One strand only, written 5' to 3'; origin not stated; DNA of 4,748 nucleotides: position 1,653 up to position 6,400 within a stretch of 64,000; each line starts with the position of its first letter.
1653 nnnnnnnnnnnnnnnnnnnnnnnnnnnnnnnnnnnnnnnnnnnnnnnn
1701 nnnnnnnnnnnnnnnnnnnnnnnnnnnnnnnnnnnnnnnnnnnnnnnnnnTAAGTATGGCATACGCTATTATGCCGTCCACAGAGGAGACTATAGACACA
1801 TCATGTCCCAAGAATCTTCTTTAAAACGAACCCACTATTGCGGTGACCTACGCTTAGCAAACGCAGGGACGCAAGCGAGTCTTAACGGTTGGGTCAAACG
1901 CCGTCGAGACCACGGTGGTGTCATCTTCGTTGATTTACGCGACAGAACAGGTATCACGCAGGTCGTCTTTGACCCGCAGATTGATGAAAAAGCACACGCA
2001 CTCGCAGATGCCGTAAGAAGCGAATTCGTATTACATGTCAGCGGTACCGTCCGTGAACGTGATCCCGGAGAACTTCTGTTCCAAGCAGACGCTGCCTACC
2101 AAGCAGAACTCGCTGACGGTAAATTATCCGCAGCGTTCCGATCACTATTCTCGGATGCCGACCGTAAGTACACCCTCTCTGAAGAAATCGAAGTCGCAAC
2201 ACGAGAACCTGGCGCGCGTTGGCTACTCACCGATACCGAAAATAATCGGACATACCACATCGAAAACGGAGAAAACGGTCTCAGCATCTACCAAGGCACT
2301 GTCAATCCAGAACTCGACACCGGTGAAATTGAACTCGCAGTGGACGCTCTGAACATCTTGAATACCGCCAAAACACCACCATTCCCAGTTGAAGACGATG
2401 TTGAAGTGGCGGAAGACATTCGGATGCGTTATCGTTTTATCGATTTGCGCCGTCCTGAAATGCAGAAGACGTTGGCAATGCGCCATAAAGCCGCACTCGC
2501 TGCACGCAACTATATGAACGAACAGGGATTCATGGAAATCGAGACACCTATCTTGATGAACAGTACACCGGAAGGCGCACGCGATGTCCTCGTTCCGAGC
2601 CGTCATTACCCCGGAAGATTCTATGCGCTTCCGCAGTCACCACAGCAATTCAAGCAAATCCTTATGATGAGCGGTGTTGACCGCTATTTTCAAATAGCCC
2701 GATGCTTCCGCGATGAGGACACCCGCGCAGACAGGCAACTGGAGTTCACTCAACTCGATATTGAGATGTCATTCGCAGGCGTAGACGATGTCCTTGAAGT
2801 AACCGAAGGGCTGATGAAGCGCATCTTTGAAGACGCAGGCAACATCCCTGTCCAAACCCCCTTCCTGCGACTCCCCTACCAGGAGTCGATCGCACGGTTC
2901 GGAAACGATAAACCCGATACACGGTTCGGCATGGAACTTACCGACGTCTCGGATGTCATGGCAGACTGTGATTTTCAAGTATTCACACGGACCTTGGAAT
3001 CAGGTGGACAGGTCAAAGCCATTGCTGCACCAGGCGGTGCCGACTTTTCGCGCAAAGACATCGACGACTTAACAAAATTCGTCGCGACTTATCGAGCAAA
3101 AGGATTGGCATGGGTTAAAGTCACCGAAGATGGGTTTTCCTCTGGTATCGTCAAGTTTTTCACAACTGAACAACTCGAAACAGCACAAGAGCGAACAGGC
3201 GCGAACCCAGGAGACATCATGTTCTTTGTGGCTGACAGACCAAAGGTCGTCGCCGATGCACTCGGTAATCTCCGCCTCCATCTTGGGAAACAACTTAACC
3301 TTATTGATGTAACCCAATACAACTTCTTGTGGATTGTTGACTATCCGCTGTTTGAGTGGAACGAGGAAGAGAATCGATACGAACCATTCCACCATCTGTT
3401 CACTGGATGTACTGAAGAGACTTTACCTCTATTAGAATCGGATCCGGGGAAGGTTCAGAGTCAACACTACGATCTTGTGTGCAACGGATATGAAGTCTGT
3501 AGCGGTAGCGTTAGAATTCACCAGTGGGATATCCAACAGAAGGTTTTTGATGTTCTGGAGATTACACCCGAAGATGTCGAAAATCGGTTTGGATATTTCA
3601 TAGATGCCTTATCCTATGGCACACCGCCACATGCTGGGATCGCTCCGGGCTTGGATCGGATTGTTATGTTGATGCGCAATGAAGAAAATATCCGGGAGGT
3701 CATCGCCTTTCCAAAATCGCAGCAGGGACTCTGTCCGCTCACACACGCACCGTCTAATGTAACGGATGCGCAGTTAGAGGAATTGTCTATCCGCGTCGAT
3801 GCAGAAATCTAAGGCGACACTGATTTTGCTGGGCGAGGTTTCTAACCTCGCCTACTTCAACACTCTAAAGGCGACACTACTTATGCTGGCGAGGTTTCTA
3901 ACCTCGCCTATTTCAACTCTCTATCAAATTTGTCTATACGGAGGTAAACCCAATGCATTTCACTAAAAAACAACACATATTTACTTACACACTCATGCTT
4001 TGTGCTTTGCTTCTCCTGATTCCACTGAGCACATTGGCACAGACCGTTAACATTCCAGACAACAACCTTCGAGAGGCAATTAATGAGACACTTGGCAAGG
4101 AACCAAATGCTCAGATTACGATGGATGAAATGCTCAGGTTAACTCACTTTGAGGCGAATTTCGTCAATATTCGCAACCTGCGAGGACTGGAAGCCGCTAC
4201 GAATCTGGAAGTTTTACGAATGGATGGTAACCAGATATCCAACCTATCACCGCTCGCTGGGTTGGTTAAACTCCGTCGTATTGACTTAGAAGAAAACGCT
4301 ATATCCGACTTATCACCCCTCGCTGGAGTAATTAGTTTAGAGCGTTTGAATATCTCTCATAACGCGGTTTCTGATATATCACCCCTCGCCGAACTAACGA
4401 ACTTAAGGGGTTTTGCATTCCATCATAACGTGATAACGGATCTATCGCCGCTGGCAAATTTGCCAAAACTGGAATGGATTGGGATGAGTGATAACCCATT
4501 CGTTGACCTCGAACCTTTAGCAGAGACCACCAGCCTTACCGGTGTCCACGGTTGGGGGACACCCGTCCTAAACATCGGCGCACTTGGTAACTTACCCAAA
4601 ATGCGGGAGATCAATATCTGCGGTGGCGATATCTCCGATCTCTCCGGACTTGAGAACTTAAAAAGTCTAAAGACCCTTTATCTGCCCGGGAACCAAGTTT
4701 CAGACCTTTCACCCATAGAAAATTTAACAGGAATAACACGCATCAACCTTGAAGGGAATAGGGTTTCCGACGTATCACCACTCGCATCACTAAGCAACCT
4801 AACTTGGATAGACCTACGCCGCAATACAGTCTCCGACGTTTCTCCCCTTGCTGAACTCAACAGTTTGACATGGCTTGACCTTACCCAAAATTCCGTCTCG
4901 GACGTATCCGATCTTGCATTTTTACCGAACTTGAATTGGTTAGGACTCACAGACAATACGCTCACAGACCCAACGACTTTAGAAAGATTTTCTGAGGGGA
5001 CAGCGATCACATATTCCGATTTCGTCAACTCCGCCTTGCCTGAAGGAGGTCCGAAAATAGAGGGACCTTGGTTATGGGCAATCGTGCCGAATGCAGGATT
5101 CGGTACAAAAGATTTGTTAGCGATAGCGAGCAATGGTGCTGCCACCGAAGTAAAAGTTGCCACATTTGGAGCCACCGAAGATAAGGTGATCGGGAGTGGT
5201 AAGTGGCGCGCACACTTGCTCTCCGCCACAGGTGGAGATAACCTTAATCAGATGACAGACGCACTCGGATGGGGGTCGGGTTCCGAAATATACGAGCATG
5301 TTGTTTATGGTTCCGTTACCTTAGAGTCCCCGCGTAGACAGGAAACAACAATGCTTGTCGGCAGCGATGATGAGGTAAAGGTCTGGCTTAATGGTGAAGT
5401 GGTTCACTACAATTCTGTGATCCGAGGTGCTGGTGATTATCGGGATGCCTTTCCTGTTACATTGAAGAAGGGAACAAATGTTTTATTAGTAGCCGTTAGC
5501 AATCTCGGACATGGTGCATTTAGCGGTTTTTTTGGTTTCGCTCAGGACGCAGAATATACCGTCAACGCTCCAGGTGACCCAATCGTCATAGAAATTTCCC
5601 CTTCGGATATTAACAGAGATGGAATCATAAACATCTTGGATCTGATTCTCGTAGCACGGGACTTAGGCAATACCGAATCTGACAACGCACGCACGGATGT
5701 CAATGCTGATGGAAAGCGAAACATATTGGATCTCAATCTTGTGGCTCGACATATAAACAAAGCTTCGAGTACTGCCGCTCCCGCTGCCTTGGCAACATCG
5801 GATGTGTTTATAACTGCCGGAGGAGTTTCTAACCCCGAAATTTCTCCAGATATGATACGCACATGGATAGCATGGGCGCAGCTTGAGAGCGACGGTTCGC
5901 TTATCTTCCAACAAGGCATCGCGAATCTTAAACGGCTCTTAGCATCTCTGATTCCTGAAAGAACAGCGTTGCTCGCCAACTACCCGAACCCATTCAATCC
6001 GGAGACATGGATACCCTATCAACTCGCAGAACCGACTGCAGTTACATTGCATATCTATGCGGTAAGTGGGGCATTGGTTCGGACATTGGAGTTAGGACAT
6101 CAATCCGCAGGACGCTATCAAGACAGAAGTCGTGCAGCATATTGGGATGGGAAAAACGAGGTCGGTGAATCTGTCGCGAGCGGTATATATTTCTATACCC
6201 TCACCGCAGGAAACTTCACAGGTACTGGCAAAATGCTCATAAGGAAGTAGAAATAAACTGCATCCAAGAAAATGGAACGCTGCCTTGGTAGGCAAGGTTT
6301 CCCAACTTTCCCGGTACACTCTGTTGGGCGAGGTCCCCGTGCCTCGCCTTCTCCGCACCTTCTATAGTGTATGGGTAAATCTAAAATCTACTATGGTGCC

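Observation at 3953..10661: Paralogous pair of giant surface proteins combining LRRs, a shared lectin-like domain, dockerin, and (in one) cohesin plus a Planctomycete-type cytochrome c head, both with a T9SS/FlgD-Ig-like C-terminal tail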

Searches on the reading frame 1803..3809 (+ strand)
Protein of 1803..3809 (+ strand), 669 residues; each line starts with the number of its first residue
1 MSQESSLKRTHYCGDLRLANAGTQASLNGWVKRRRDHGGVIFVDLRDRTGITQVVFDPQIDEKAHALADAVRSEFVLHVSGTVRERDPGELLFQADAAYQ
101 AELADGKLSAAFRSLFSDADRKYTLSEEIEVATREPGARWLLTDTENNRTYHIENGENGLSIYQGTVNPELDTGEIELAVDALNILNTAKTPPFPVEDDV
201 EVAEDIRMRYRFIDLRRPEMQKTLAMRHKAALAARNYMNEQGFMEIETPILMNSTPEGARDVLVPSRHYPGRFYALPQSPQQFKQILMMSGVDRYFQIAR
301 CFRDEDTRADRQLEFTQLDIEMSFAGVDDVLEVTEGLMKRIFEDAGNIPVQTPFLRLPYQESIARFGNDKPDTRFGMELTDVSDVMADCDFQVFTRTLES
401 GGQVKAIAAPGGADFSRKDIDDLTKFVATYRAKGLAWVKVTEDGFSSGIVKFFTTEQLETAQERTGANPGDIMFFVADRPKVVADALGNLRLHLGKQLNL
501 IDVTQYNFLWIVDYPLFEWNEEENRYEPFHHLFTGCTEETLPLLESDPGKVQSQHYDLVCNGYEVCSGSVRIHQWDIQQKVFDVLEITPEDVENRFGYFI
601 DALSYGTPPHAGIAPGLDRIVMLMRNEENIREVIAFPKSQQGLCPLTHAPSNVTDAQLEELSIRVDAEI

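Call 12: search_protein_families(library=pfam, proteins=[window:1803-3809:+], max_evalue=1)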
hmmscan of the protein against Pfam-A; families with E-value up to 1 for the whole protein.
window:1803-3809:+ (669 aa): 5 families
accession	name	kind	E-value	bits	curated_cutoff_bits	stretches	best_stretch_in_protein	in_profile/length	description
PF00152.25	tRNA-synt_2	-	1.2e-112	376.4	25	1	204-640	2-308/308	tRNA synthetases class II (D, K and N)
PF02938.19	GAD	-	2.2e-29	102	23.4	1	394-487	1-95/95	GAD domain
PF01336.31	tRNA_anti-codon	-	7.3e-17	61.5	27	1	26-91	2-65/75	OB-fold nucleic acid binding domain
PF01409.25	tRNA-synt_2d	-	0.0021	18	19.8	1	291-347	101-159/246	tRNA synthetases class II core domain (F)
PF00587.30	tRNA-synt_2b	-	0.14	12.6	29.3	1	294-347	38-96/179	tRNA synthetase class II core domain (G, H, P, S and T)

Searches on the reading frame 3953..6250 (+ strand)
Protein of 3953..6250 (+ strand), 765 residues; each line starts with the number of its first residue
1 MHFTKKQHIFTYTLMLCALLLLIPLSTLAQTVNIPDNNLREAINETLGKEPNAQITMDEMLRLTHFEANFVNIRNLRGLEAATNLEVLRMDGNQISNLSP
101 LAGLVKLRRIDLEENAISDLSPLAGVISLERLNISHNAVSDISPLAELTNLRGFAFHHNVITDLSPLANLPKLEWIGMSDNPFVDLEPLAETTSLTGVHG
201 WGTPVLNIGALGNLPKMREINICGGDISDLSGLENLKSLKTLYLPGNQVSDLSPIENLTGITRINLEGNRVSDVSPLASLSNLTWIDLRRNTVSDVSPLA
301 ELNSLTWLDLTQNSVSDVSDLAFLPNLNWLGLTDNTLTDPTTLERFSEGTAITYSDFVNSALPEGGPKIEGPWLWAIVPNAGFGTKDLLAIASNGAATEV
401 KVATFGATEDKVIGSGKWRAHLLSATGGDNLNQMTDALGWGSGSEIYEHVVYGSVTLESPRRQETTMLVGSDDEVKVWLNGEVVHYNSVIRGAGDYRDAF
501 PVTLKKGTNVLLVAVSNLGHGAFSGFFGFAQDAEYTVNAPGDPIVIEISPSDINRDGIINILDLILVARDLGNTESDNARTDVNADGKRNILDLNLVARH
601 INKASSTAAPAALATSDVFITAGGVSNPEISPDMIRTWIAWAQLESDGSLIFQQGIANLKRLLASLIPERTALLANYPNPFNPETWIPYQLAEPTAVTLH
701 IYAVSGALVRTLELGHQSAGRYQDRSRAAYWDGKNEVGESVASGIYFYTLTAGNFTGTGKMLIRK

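Call 5: search_protein_families(library=pfam, proteins=[window:3953-6247:+], max_evalue=0.1)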
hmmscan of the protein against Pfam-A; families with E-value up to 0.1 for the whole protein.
window:3953-6247:+ (765 aa): 12 families
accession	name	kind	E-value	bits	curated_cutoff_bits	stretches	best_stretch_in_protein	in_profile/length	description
PF12799.13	LRR_4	-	4.6e-35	119.3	27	5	83-124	1-43/44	Leucine Rich repeats (2 copies)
PF13855.12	LRR_8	-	1.1e-21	76.8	27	7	261-314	3-60/61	Leucine rich repeat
PF14580.12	LRR_9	-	3e-10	40.4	30.5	2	200-294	28-126/175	Leucine-rich repeat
PF00404.24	Dockerin_1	-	1.5e-09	38.3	22.9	1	551-602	2-57/57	Dockerin type I domain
PF13860.13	FlgD_ig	-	8.6e-09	35.7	27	1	693-753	20-76/79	FlgD Ig-like domain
PF23952.1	LRR_EndoS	-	1.3e-08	35.5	27.9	2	218-313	26-116/116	Endo-beta-N-acetylglucosaminidase EndoS LRR domain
PF23598.1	LRR_14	-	1.8e-08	34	40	1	207-318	39-154/353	Leucine-rich repeat region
PF00560.39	LRR_1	-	1.3e-05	24.9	20.6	0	84-100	1-17/23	Leucine Rich Repeat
PF23211.1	LRR_LRWD1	-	1.5e-05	25.3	28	0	209-279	36-106/190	Leucine-rich repeat and WD repeat-containing protein 1, LRR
PF25019.1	LRR_R13L1-DRL21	-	2.9e-05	24.4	27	0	250-311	63-125/127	R13L1/DRL21 LRRs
PF18962.6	Por_Secre_tail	-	0.0019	18.9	27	1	677-763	2-75/75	Secretion system C-terminal sorting domain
PF13585.12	CHU_C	-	0.0055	17.2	27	1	722-752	42-72/86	CHU_C Type IX secretion signal domain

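Call 6: search_protein_families(library=ncbifam, proteins=[window:3953-6247:+], max_evalue=0.1)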
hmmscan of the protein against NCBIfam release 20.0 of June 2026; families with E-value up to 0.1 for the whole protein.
window:3953-6247:+ (765 aa): 14 families
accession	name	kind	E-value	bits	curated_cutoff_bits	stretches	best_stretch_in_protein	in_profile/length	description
NF033189.1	internalin_A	exception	9.3e-52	176.4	1600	2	56-197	267-408/799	class 1 internalin InlA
NF033188.1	internalin_H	exception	1.4e-46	159.3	1050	2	177-339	104-266/548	InlH/InlC2 family class 1 internalin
NF033190.2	inl_like_NEAT_1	exception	3.1e-41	141.5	1275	1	33-321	189-478/754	NEAT domain-containing leucine-rich repeat protein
NF033186.1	internalin_K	exception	3e-19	68.9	1100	2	30-177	41-193/604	class 1 internalin InlK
NF047464.1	FibnectbindLIC11051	equivalog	9.3e-18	64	1000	2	211-364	439-598/685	LIC_11051 family fibronectin-binding protein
NF041381.1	XopAC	subfamily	2.6e-08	33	450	2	62-205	67-217/451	XopAC/AvrAC family type III secretion system effector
NF033707.1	T9SS_sortase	equivalog_domain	2.4e-07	28.8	420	1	674-752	999-1077/1095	type IX secretion system sortase PorU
TIGR04183.1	Por_Secre_tail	domain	1.2e-06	28.4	23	1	677-763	2-71/72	T9SS type A sorting domain-containing protein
NF052323.1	T9SSA_dep_M6i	equivalog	2.4e-06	25.8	600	1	676-756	960-1029/1043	T9SS-dependent M6-like inactivated metalloprotease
NF033187.0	internalin_J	exception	3.3e-06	25.7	1700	1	233-339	89-192/846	class 1 internalin InlJ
NF009276.0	PRK12633.1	equivalog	6.4e-06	26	383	1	693-753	127-182/234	flagellar basal body rod modification protein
NF005176.1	PRK06655.1-1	equivalog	4.2e-05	23.5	230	1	695-753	97-150/197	flagellar hook assembly protein FlgD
NF049990.1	CellobisidaseCelK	equivalog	0.0083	14.3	1700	1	538-605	817-886/889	cellulose 1,4-beta-cellobiosidase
NF052228.1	T9SS_PorZ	equivalog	0.014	13.8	260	1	677-752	676-742/757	type IX secretion system anionic LPS delivery protein PorZ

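Call 23: find_encoding_contigs(protein=window:3953-6250:+, flank=3000, max_places=4)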
Protein window:3953-6250:+ (765 aa): no gene with exactly this product is on record in the collection.

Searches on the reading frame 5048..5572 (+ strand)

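Call 12: search_protein_families(library=pfam, proteins=[window:5048-5572:+], max_evalue=1)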
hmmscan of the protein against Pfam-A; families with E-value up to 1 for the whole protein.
window:5048-5572:+ (175 aa): 1 family
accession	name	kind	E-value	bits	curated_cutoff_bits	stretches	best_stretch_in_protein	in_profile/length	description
PF13522.11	GATase_6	-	0.12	12.8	27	1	104-170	33-97/130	Glutamine amidotransferase domain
